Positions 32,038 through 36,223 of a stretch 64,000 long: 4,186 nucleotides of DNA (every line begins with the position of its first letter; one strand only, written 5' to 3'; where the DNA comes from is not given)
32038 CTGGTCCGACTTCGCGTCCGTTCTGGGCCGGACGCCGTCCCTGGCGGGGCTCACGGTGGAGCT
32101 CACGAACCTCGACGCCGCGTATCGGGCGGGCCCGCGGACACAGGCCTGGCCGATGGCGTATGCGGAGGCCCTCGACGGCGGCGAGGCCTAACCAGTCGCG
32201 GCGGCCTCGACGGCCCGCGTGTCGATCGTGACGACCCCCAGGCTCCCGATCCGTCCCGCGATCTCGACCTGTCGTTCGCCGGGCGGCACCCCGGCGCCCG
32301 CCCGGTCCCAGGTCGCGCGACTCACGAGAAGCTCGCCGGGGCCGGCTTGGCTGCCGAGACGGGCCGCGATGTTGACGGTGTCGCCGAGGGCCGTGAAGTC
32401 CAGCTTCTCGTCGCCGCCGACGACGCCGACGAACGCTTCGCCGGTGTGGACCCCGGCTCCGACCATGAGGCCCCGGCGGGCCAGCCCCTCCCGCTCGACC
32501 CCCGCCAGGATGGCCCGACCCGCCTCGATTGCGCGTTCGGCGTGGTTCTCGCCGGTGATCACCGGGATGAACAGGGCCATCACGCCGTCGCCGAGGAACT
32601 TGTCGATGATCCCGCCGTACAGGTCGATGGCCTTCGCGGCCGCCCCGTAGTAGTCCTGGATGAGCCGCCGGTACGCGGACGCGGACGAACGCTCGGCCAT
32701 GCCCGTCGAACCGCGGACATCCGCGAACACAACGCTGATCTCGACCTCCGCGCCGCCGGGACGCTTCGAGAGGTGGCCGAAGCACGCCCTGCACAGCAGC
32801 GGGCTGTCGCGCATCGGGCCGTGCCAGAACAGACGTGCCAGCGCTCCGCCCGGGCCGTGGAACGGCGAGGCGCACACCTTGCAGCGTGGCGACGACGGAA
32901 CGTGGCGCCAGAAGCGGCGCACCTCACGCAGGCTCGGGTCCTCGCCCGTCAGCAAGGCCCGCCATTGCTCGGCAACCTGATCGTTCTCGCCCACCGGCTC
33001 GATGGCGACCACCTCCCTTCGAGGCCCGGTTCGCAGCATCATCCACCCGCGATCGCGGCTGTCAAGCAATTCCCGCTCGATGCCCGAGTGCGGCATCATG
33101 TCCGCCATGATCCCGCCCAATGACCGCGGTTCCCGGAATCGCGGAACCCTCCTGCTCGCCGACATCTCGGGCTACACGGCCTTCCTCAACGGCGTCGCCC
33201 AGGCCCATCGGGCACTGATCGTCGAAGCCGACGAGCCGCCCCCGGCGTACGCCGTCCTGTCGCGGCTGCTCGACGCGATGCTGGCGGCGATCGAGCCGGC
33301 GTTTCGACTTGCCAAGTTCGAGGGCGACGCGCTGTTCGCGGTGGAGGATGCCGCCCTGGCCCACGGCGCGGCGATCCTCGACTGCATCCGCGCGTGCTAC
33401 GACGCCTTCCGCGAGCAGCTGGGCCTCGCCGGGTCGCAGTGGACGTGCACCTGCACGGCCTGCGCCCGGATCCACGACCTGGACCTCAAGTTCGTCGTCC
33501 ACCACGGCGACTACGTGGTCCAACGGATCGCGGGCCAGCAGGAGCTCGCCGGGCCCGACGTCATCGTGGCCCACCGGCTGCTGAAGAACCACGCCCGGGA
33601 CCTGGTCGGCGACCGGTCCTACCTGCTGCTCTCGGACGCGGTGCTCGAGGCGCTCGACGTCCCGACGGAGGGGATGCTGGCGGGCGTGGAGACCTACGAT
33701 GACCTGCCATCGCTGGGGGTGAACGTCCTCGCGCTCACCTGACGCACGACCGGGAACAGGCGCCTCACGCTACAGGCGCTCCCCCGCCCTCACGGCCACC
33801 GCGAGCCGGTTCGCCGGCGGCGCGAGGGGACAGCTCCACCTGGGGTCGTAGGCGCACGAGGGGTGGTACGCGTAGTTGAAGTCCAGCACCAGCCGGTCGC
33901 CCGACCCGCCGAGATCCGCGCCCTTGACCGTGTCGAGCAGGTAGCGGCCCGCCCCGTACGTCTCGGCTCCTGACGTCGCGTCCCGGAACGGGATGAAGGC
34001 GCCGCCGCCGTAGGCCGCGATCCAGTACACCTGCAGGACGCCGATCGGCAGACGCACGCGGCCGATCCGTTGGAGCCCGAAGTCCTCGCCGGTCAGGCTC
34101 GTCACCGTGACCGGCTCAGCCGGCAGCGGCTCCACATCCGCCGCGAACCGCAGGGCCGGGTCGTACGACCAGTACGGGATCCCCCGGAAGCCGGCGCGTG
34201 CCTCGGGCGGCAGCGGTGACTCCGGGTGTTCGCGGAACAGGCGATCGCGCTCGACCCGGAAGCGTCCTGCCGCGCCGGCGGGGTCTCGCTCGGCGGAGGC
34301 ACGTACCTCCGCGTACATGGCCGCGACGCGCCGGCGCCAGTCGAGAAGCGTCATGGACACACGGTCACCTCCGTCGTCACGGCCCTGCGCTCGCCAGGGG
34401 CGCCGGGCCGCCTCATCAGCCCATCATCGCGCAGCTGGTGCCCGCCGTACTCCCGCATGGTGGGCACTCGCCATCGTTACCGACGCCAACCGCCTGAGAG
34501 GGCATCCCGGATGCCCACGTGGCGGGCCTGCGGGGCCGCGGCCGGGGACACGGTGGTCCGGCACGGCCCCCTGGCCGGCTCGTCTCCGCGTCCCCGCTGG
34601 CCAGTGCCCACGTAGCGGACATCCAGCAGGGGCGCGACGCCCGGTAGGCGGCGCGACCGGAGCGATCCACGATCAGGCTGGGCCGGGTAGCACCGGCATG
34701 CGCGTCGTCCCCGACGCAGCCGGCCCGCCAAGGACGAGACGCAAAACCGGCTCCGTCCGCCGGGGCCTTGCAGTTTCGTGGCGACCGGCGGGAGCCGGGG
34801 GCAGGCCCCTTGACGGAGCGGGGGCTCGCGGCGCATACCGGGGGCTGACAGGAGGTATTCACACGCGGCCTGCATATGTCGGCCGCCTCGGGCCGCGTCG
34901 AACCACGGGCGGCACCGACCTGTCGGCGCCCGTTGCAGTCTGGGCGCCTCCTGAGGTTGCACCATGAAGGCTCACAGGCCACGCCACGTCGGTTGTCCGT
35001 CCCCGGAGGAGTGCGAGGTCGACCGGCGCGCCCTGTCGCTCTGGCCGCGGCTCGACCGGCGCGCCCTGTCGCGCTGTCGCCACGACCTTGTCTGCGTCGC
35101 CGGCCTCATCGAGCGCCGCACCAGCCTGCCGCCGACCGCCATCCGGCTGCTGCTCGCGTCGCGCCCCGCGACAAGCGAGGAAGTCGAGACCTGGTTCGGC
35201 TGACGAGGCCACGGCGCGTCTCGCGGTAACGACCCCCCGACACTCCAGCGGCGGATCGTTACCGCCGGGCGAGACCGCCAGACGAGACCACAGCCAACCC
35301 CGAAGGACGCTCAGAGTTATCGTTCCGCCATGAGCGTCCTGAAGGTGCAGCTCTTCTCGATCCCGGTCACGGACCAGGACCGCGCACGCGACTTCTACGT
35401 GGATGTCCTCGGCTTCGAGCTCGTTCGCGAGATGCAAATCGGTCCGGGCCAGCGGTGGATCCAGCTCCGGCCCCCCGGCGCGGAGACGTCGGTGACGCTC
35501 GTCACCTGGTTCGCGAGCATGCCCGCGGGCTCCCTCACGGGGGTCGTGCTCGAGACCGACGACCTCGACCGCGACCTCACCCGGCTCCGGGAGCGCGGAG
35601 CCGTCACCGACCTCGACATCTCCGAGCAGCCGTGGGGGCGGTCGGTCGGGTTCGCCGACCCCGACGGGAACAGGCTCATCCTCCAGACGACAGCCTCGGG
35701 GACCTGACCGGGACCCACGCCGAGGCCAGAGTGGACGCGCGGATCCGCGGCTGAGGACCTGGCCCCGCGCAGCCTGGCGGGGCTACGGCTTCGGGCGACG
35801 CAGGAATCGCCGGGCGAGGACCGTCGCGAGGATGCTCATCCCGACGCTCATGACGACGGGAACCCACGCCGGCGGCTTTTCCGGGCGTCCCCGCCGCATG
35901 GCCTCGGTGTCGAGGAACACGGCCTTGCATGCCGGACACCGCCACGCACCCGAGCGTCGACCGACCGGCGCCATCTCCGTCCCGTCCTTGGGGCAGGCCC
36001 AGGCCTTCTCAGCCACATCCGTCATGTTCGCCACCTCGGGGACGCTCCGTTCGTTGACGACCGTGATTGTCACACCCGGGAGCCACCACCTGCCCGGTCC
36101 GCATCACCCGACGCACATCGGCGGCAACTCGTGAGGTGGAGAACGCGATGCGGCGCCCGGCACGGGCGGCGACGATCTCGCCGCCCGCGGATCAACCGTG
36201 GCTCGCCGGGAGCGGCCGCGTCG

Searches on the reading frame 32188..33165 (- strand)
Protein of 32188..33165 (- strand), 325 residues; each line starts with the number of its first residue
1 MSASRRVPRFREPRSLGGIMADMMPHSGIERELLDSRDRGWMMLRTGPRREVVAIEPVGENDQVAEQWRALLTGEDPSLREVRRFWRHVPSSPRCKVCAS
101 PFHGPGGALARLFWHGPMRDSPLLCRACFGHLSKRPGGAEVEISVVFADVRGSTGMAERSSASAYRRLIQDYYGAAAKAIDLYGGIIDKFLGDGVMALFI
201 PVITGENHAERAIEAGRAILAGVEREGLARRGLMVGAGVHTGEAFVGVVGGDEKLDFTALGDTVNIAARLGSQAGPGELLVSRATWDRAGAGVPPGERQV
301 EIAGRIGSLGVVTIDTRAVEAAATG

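Call 49: search_protein_families(library=pfam, proteins=[window:32188-33165:-], max_evalue=0.001)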
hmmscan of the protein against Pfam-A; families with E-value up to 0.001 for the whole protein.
window:32188-33165:- (325 aa): 1 family
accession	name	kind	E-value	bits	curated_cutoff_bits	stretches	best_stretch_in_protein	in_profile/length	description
PF00211.25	Guanylate_cyc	-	4.2e-15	56.2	21.9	1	142-287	8-153/183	Adenylate and Guanylate cyclase catalytic domain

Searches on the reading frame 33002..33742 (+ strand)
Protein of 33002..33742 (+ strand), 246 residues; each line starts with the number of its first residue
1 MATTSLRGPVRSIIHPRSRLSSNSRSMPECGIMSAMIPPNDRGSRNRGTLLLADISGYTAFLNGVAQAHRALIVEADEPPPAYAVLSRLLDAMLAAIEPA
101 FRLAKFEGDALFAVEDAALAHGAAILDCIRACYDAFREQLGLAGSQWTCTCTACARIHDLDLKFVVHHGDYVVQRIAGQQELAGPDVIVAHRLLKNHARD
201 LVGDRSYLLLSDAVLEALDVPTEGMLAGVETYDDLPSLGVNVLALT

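Call 49: search_protein_families(library=pfam, proteins=[window:33002-33742:+], max_evalue=0.001)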
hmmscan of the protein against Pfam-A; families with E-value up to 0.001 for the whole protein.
window:33002-33742:+ (246 aa): 1 family
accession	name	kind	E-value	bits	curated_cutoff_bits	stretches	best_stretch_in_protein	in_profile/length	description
PF10851.13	DUF2652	-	1.5e-26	93.1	22.1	1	87-197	2-112/118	Protein of unknown function (DUF2652)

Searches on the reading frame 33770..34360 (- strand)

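Call 49: search_protein_families(library=pfam, proteins=[window:33770-34360:-], max_evalue=0.001)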
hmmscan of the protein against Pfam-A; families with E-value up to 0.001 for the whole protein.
window:33770-34360:- (196 aa): 1 family
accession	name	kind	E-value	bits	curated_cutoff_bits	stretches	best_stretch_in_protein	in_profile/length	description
PF07920.16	DUF1684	-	3.4e-42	144.5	25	1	57-195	2-139/139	Protein of unknown function (DUF1684)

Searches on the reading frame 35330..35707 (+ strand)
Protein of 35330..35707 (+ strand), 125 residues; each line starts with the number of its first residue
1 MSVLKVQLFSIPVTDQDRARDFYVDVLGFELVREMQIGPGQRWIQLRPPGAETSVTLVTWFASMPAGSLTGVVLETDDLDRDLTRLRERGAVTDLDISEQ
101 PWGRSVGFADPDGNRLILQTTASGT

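Call 49: search_protein_families(library=pfam, proteins=[window:35330-35707:+], max_evalue=0.001)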
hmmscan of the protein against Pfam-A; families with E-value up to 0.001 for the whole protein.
window:35330-35707:+ (125 aa): 5 families
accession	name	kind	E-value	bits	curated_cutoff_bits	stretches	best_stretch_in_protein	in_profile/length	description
PF00903.31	Glyoxalase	-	1.5e-16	61.3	20.6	1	9-116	5-119/121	Glyoxalase/Bleomycin resistance protein/Dioxygenase superfamily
PF22677.2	Ble-like_N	-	4.7e-07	29.9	24.5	1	9-36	5-31/41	Bleomycin resistance protein-like N-terminal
PF18029.7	Glyoxalase_6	-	1.5e-06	29.2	23.6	1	13-116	6-103/106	Glyoxalase-like domain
PF19581.5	Glyoxalase_7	-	9.5e-05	22.8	23.6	1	11-119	20-127/133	Glyoxalase superfamily protein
PF12681.13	Glyoxalase_2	-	0.00098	19.5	30.1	0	74-115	67-110/118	Glyoxalase-like domain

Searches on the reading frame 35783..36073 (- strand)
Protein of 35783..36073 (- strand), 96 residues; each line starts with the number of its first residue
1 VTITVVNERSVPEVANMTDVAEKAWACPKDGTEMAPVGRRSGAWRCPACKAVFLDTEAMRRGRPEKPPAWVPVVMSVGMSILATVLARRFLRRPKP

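Call 49: search_protein_families(library=pfam, proteins=[window:35783-36073:-], max_evalue=0.001)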
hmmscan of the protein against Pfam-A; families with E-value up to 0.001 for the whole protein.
window:35783-36073:- (96 aa): 1 family
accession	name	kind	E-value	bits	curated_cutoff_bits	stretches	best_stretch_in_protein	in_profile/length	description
PF13453.11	Zn_ribbon_TFIIB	-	0.00033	20.4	22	1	27-58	2-34/41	Transcription factor zinc-finger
